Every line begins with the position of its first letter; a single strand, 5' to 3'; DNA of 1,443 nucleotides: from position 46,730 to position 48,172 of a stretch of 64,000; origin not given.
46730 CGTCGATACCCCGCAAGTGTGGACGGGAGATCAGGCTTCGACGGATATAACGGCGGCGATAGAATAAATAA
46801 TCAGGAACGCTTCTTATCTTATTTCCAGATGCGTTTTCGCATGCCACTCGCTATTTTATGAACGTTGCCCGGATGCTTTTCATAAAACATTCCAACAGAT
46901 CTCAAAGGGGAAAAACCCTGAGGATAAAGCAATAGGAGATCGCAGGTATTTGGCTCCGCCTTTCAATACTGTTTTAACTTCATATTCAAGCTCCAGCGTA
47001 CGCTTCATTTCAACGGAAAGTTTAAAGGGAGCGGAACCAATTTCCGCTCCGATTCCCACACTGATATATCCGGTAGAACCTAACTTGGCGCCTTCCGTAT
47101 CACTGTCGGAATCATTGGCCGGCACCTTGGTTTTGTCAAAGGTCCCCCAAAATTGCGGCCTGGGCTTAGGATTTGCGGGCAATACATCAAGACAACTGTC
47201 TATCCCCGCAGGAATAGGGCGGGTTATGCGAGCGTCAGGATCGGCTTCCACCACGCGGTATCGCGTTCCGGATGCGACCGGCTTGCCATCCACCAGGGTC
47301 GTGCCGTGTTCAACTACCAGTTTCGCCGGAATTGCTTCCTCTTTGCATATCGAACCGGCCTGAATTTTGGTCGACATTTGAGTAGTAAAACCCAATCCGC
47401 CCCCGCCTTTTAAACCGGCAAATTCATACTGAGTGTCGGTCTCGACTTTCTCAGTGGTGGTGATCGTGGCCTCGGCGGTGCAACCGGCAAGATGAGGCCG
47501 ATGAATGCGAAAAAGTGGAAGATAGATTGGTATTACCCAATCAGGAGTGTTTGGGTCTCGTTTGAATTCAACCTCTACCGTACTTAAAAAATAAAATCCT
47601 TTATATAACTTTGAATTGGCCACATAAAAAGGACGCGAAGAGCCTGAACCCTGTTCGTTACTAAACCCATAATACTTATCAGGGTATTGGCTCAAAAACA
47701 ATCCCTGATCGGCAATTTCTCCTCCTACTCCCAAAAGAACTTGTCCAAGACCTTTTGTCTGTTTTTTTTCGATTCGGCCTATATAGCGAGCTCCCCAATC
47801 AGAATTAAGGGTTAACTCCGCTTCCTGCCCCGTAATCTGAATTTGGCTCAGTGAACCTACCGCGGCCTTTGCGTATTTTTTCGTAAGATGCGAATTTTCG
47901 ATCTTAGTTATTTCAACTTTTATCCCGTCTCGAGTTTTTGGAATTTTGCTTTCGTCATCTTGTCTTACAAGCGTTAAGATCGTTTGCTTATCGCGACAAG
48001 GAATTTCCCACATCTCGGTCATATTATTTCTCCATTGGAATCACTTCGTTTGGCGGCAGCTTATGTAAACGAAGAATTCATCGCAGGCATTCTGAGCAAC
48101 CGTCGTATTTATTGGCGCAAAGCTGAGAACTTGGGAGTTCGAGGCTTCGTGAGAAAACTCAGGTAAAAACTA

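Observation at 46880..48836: AT-rich two-gene island: cytoplasmic beta-rich 380-aa protein with an aerolysin/ETX-like amphipathic hairpin plus a 5-TM partner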

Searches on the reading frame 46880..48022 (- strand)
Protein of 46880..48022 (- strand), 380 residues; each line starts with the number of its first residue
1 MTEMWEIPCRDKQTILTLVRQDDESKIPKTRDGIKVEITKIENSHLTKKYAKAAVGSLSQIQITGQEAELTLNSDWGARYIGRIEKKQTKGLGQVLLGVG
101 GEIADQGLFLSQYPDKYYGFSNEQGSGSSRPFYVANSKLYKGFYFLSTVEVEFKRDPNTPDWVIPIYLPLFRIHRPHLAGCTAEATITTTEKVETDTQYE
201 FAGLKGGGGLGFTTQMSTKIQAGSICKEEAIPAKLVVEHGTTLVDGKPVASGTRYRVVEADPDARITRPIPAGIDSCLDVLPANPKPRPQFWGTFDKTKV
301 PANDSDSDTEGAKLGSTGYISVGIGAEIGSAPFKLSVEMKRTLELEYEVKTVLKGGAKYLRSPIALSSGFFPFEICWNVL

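Call 3: search_protein_families(library=pfam, proteins=[window:46880-48022:-], max_evalue=1)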
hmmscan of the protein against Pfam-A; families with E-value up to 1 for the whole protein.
window:46880-48022:- (380 aa): 0 families

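Call 4: search_protein_families(library=ncbifam, proteins=[window:46880-48022:-], max_evalue=1)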
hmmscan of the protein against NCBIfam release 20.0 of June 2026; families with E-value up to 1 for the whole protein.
window:46880-48022:- (380 aa): 1 family
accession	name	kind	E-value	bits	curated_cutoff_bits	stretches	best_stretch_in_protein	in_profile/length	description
NF052522.1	TafE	equivalog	0.12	12.1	155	1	315-346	8-38/176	TafE family fimbrial adapter protein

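Call 5: search_protein_families(library=padloc, proteins=[window:46880-48022:-], max_evalue=1)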
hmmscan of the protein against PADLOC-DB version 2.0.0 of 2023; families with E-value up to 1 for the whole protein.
window:46880-48022:- (380 aa): 0 families

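Call 6: search_solved_structures(query=window:46880-48022:-, max_evalue=10)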
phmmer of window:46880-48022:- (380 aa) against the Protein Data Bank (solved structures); distinct sequences matched with E-value up to 10: 0.

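Call 7: find_homologous_proteins(query=window:46880-48022:-, max_evalue=0.001)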
Query window:46880-48022:- (380 aa): 3 proteins with E <= 0.001 among 4984 candidates.
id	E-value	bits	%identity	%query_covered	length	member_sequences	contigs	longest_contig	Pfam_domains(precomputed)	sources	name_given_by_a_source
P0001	7.1e-256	866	100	100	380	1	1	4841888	-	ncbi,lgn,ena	-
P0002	1.5e-103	365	45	100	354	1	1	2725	-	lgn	-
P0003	4.5e-100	353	44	100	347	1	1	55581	-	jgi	jgi:hypothetical protein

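Call 9: find_encoding_contigs(protein=P0003, flank=10000)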
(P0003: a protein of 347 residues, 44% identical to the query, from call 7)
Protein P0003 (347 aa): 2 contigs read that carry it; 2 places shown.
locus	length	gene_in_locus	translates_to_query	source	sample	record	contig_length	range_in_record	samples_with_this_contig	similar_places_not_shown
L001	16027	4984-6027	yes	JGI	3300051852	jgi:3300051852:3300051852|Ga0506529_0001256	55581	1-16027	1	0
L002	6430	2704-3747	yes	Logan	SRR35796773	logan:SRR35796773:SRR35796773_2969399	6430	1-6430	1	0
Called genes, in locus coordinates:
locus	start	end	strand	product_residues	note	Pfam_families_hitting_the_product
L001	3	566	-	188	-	?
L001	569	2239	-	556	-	PF14690:Zn_ribbon_ISL3, PF01610:DDE_Tnp_ISL3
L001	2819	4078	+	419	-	-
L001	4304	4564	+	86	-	-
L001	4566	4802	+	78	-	-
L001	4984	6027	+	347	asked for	-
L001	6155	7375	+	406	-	-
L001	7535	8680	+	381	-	PF14022:DUF4238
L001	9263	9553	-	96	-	-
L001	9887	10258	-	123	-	PF18864:AbiTii (weak)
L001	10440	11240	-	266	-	PF13276:HTH_21, PF13565:HTH_32 (weak), PF00665:rve, PF13683:rve_3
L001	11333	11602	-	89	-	PF01527:HTH_Tnp_1, PF13384:HTH_23, PF13518:HTH_28 (weak), PF13551:HTH_29 (weak)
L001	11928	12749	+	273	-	-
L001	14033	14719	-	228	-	-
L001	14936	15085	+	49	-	-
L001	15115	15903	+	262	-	-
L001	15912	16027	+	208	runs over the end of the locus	PF00589:Phage_integrase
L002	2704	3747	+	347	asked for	-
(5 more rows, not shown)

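Call 10: find_encoding_contigs(protein=P0002, flank=10000)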
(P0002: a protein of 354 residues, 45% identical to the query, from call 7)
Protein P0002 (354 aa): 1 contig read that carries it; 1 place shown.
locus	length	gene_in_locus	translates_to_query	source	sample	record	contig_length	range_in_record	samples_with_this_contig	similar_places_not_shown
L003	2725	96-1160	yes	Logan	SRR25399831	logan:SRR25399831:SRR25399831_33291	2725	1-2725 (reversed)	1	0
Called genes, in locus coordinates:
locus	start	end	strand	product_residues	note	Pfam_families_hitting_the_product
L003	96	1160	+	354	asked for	-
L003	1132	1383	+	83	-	-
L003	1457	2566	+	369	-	PF08450:SGL (faint), PF22494:choice_anch_I (faint), PF02239:Cytochrom_D1 (faint), PF21783:YNCE, PF25174:Beta-prop_THOC3, PF23414:Beta-prop_EML_2, PF25174:Beta-prop_THOC3, PF21783:YNCE (weak), +3 more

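Call 14: find_encoding_contigs(protein=P0001, flank=10000, max_places=4)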
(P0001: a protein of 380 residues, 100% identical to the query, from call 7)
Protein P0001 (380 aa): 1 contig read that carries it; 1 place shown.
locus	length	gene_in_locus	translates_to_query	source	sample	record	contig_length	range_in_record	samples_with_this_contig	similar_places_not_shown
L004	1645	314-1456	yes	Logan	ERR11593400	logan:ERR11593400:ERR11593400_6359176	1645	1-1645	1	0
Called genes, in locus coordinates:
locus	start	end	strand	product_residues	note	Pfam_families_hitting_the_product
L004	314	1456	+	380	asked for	-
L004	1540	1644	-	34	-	?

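Call 15: search_protein_representatives(protein=window:46880-48022:-)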
Query: 380 residues. Proteins with E-value up to 0.001 (for the whole library): 61; up to 1e-10: 40; up to 1e-30: 5. The best 61 are listed.
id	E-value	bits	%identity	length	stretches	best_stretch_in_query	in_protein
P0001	2.3e-256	866.2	100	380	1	1-380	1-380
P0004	4.3e-85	302.5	50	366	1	128-379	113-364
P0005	1.3e-73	264.7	52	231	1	151-380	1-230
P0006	1.4e-32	129.6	41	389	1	141-378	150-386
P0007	5.7e-31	124.3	37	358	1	142-378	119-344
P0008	9.9e-30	120.2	32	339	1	143-379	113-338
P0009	1.1e-28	116.8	32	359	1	141-378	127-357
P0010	1.2e-26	110.1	32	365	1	145-379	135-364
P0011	3.1e-26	108.7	33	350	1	146-361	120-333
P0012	4.0e-25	105.1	29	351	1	138-363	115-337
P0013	7.7e-25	104.1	33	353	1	146-379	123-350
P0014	2.9e-24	102.2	34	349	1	134-379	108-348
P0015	8.5e-24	100.7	34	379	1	148-378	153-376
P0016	9.4e-24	100.6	36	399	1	148-378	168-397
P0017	1.1e-23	100.4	27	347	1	142-363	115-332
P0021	3.9e-22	95.2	34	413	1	144-378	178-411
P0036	6.3e-14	68.2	27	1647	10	69-128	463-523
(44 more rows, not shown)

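Call 18: search_protein_families(library=pfam, alignment_id=A2, max_evalue=0.01)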
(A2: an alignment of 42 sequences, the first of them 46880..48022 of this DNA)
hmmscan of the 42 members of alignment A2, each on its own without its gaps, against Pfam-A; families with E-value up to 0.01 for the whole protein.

A. member 1, window:46880-48022:- (380 aa): 0 families

B. families by the number of members that match (of 42 scanned): 0 families

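Call 19: search_solved_structures(query=A2, max_evalue=10)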
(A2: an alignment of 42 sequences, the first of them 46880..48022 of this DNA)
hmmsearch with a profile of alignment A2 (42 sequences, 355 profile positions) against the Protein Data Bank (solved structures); distinct sequences matched with E-value up to 10: 2.
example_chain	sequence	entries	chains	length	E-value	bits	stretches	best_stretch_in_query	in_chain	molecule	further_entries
7ath_AAA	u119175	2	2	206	0.42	13.3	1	35-105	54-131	UipA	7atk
6vej_P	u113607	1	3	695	4.2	10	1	36-120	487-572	Probable Resistance-Nodulation-Cell Division (RND) efflux membrane fusion protein,Probable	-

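Call 22: find_related_loci(query=A1, collection=genome_contigs, flank=10000)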
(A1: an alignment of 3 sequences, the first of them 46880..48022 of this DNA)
Query A1 (380 aa) in genome_contigs; peptide patterns used: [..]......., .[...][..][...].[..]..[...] (x = any residue, [..] = any of these).
70 stretches matched a pattern, but none encodes a relative of the query by tblastn (E <= 1e-3).

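Call 26: predict_structure(alignment_id=A2)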
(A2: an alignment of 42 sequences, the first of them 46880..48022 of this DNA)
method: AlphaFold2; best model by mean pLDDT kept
length: 380 residues; sequences in the alignment: 42
mean_pLDDT: 79.5   pTM: 0.74
mean pLDDT of the five models: 79.5, 77.7, 75.8, 73.9, 72.4
residues with pLDDT >= 90: 141; 70-90: 147; 50-70: 57; < 50: 35
segments of 3 or more residues with pLDDT < 50: 100-127, 192-195, 367-369
pLDDT, mean of each block of 10 residues (from residue 1): 80 89 72 88 69 83 90 86 88 65 42 44 48 88 92 95 93 92 83 57 73 79 93 94 94 91 91 84 64 88 89 69 78 77 77 94 64 80
secondary structure, 60 per line:
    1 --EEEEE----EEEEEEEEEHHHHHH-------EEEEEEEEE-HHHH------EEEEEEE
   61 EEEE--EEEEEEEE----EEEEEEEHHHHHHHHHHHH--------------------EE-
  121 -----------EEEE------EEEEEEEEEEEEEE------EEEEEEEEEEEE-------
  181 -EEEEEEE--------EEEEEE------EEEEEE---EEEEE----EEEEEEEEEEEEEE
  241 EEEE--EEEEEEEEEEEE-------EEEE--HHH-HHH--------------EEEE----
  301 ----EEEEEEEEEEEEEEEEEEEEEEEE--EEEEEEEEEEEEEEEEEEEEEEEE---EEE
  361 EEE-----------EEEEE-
elements in order: E3-7 E12-20 H21-26 E34-42 H44-47 E54-64 E67-74 E79-85 H86-97 E132-135 E142-155 E162-173 E182-188 E197-202 E209-214 E218-222 E227-244 E247-258 E266-269 E293-296 E305-328 E331-354 E358-363 E375-379

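Call 33: fold_search(model_id=the predicted structure, library=pdb)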
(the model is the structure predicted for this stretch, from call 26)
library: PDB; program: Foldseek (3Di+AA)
matches with E <= 10: 465; with E <= 0.001: 0
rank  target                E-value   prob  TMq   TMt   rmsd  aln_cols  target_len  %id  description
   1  9eob                  5.9e-02  0.06  0.08  0.06  23.9       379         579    7  Engineered GH181 sialidase from Akkermansia muciniphila (released 2025-03-26)
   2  7rk1_A                9.7e-02  0.09  0.10  0.15  21.4       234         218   11  Crystal structure of the human astrovirus serotype 8 capsid spike in complex with scFv 3E8, an astrovirus-neutralizing (released 2021-10-13)
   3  6n44_F                9.7e-02  0.07  0.06  0.13  20.3       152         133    9  Sheep Galectin-11 (LGALS11) complex with glycerol (released 2020-05-20)
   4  9fti_A                1.0e-01  0.02  0.07  0.05  25.2       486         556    9  Open conformation of the pentameric ligand-gated ion channel, DeCLIC at pH 5 with 10mM EDTA (released 2024-09-11)
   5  2vvj_B                1.1e-01  0.06  0.07  0.12  22.6       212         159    8  IrisFP fluorescent protein in its red form, cis conformation (released 2008-08-12)
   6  1wcs                  1.1e-01  0.02  0.07  0.05  21.9       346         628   10  A mutant of Trypanosoma rangeli sialidase displaying trans-sialidase activity (released 2004-12-15)
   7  6izo_B                1.3e-01  0.04  0.10  0.10  22.7       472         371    9  Crystal structure of DNA polymerase sliding clamp from Caulobacter crescentus (released 2019-11-27)
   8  1h9j                  1.3e-01  0.20  0.11  0.27  22.4       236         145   14  Two crystal structures of the cytoplasmic molybdate-binding protein ModG suggest a novel cooperative binding mechanism a (released 2001-05-11)
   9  6n3r_B                1.5e-01  0.06  0.07  0.14  17.9       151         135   10  Sheep Galectin-11 (LGALS11) complex with galactose (released 2020-05-20)
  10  1h9k                  1.7e-01  0.18  0.11  0.27  22.0       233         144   13  Two crystal structures of the cytoplasmic molybdate-binding protein ModG suggest a novel cooperative binding mechanism a (released 2001-05-11)
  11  6n3r_C                1.7e-01  0.07  0.07  0.15  17.4       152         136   10  Sheep Galectin-11 (LGALS11) complex with galactose (released 2020-05-20)
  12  2a71_B                2.0e-01  0.03  0.07  0.09  20.8       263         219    4  Crystal structure of Emp47p carbohydrate recognition domain (CRD), orthorhombic crystal form (released 2006-01-31)
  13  7ofh_A                2.0e-01  0.02  0.07  0.09  24.8       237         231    8  CryoEM structure of the outer membrane secretin pore pIV from the f1 filamentous bacteriophage. (released 2021-11-03)
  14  6izo_A                2.0e-01  0.02  0.08  0.09  25.1       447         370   10  Crystal structure of DNA polymerase sliding clamp from Caulobacter crescentus (released 2019-11-27)
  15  6bo3_B                2.1e-01  0.03  0.08  0.12  22.0       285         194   10  Structure Determination of A223, a turret protein in Sulfolobus turreted icosahedral virus, using an iterative hybrid  (released 2018-11-21)
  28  3c0m_A                3.3e-01  0.02  0.07  0.07  27.7       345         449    8  Crystal structure of the proaerolysin mutant Y221G (released 2008-02-12)
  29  1uyj_A                3.5e-01  0.06  0.10  0.13  30.1       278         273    6  Clostridium perfringens epsilon toxin shows structural similarity with the pore forming toxin aerolysin (released 2004-08-05)
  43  3ziw_A                5.2e-01  0.04  0.10  0.12  27.6       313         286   11  Clostridium perfringens enterotoxin, D48A mutation and N-terminal 37 residues deleted (released 2014-01-29)
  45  2xh6_B                5.4e-01  0.03  0.09  0.11  27.5       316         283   12  Clostridium perfringens enterotoxin (released 2011-04-27)
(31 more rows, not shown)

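Call 34: find_homologous_proteins(query=A2, max_evalue=0.001)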
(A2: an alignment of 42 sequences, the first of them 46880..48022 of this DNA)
Query A2 (42 sequences) (380 aa, profile of the alignment): 2 proteins with E <= 0.001 among 8000 candidates.
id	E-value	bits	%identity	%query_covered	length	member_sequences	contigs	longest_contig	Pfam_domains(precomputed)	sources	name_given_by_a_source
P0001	1.2e-88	316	100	100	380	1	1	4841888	-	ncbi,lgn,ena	-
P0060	9.1e-67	244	27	64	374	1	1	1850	-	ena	-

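Call 36: find_encoding_contigs(protein=P0004, flank=8000, max_places=3)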
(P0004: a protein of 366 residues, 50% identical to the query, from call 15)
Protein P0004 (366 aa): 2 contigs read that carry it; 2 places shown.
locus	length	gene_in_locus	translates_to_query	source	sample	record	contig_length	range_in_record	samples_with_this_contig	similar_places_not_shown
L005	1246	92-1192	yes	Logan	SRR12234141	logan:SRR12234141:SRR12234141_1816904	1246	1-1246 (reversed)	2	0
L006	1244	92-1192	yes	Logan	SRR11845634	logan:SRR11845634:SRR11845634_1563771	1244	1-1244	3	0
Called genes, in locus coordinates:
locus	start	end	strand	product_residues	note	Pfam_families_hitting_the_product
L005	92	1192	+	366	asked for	-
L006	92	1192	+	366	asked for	-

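Call 37: find_encoding_contigs(protein=P0006, flank=8000, max_places=3)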
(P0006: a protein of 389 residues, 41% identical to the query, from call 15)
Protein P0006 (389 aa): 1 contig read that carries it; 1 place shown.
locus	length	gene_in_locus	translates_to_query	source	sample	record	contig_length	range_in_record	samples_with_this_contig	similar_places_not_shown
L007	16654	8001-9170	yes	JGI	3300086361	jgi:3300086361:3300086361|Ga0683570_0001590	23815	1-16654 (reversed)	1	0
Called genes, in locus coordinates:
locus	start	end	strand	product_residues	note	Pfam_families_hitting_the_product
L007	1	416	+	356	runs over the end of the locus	PF03706:LPG_synthase_TM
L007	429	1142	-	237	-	-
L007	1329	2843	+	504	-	-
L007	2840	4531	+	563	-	PF20254:DMFA2_C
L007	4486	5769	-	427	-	PF01011:PQQ (faint), PF13360:PQQ_2, PF13570:Beta-prop_ACSF4, PF25292:Beta-prop_CGLA (faint), PF13360:PQQ_2, PF13570:Beta-prop_ACSF4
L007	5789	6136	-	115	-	-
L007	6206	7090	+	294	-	PF00106:adh_short, PF08659:KR, PF13561:adh_short_C2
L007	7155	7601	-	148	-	-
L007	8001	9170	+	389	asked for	-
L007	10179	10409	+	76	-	-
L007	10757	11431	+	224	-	-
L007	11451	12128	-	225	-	PF01186:Lysyl_oxidase (weak)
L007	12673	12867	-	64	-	-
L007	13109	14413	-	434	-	PF13784:Fic_N, PF02661:Fic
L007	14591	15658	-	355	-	-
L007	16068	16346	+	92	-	PF03109:ABC1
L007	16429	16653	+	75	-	?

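Call 38: find_encoding_contigs(protein=P0008, flank=8000, max_places=3)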
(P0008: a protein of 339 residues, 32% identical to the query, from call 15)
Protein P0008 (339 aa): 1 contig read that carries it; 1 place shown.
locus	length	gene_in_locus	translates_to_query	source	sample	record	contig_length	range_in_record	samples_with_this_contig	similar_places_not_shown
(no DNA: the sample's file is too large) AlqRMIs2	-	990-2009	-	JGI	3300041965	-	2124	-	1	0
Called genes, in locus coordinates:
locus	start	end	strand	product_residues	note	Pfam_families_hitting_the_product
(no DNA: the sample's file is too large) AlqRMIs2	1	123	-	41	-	?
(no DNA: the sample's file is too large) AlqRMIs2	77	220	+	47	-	-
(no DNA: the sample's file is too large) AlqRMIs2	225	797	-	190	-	PF18920:DUF5671 (weak)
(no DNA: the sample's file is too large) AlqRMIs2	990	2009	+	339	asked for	-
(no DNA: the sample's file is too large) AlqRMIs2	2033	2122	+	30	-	?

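Call 39: fold_search(model_id=the predicted structure, library=viral)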
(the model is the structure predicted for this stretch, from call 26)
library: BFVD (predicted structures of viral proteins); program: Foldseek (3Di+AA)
matches with E <= 10: 520; with E <= 0.001: 0
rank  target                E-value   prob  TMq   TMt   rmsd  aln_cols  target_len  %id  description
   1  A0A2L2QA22            1.1e-02  0.07  0.07  0.06  38.6       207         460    3  Histidine-rich glycoprotein-like [Human betaherpesvirus 6A]
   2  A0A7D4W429            1.5e-02  0.12  0.12  0.08  24.5       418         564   10  Putative DUF3472 protein [Vesanto virus]
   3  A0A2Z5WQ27            1.5e-02  0.11  0.07  0.08  24.0       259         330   10  (no name in the UniProt tables at hand)
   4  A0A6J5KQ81            2.3e-02  0.12  0.08  0.09  20.0       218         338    6  Uncharacterized protein [uncultured Caudovirales phage]
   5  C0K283                2.3e-02  0.06  0.10  0.07  23.1       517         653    7  CPm [Tomato infectious chlorosis virus]
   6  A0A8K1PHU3            2.5e-02  0.14  0.10  0.11  24.9       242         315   10  (no name in the UniProt tables at hand)
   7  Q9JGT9                4.4e-02  0.05  0.06  0.10  21.2       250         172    7  Protein 3 [Northern cereal mosaic virus]
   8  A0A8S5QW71            4.7e-02  0.06  0.10  0.08  52.9       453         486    7  Uncharacterized protein [Siphoviridae sp. ctzSN25]
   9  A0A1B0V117            5.2e-02  0.03  0.08  0.05  25.2       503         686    9  (no name in the UniProt tables at hand)
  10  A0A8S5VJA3            6.3e-02  0.06  0.08  0.09  24.2       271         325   10  (no name in the UniProt tables at hand)
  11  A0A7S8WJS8            6.3e-02  0.03  0.06  0.06  29.4       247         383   10  Glycoprotein (Fragment) [Gurupi chuvirus-like 1]
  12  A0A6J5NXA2            6.6e-02  0.08  0.09  0.13  21.5       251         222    8  Uncharacterized protein [uncultured Caudovirales phage]
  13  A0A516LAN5            7.3e-02  0.02  0.06  0.04  24.6       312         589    8  (no name in the UniProt tables at hand)
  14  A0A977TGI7            7.7e-02  0.06  0.07  0.09  19.7       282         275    8  (no name in the UniProt tables at hand)
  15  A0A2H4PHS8            9.0e-02  0.04  0.10  0.09  27.1       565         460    6  (no name in the UniProt tables at hand)
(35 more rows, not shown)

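Call 41: find_related_loci(query=A4, collection=genome_contigs, flank=8000)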
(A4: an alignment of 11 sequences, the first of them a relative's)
Query A4 (389 aa) in genome_contigs; peptide patterns used: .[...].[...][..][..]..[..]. (x = any residue, [..] = any of these).
28 stretches matched a pattern, but none encodes a relative of the query by tblastn (E <= 1e-3).
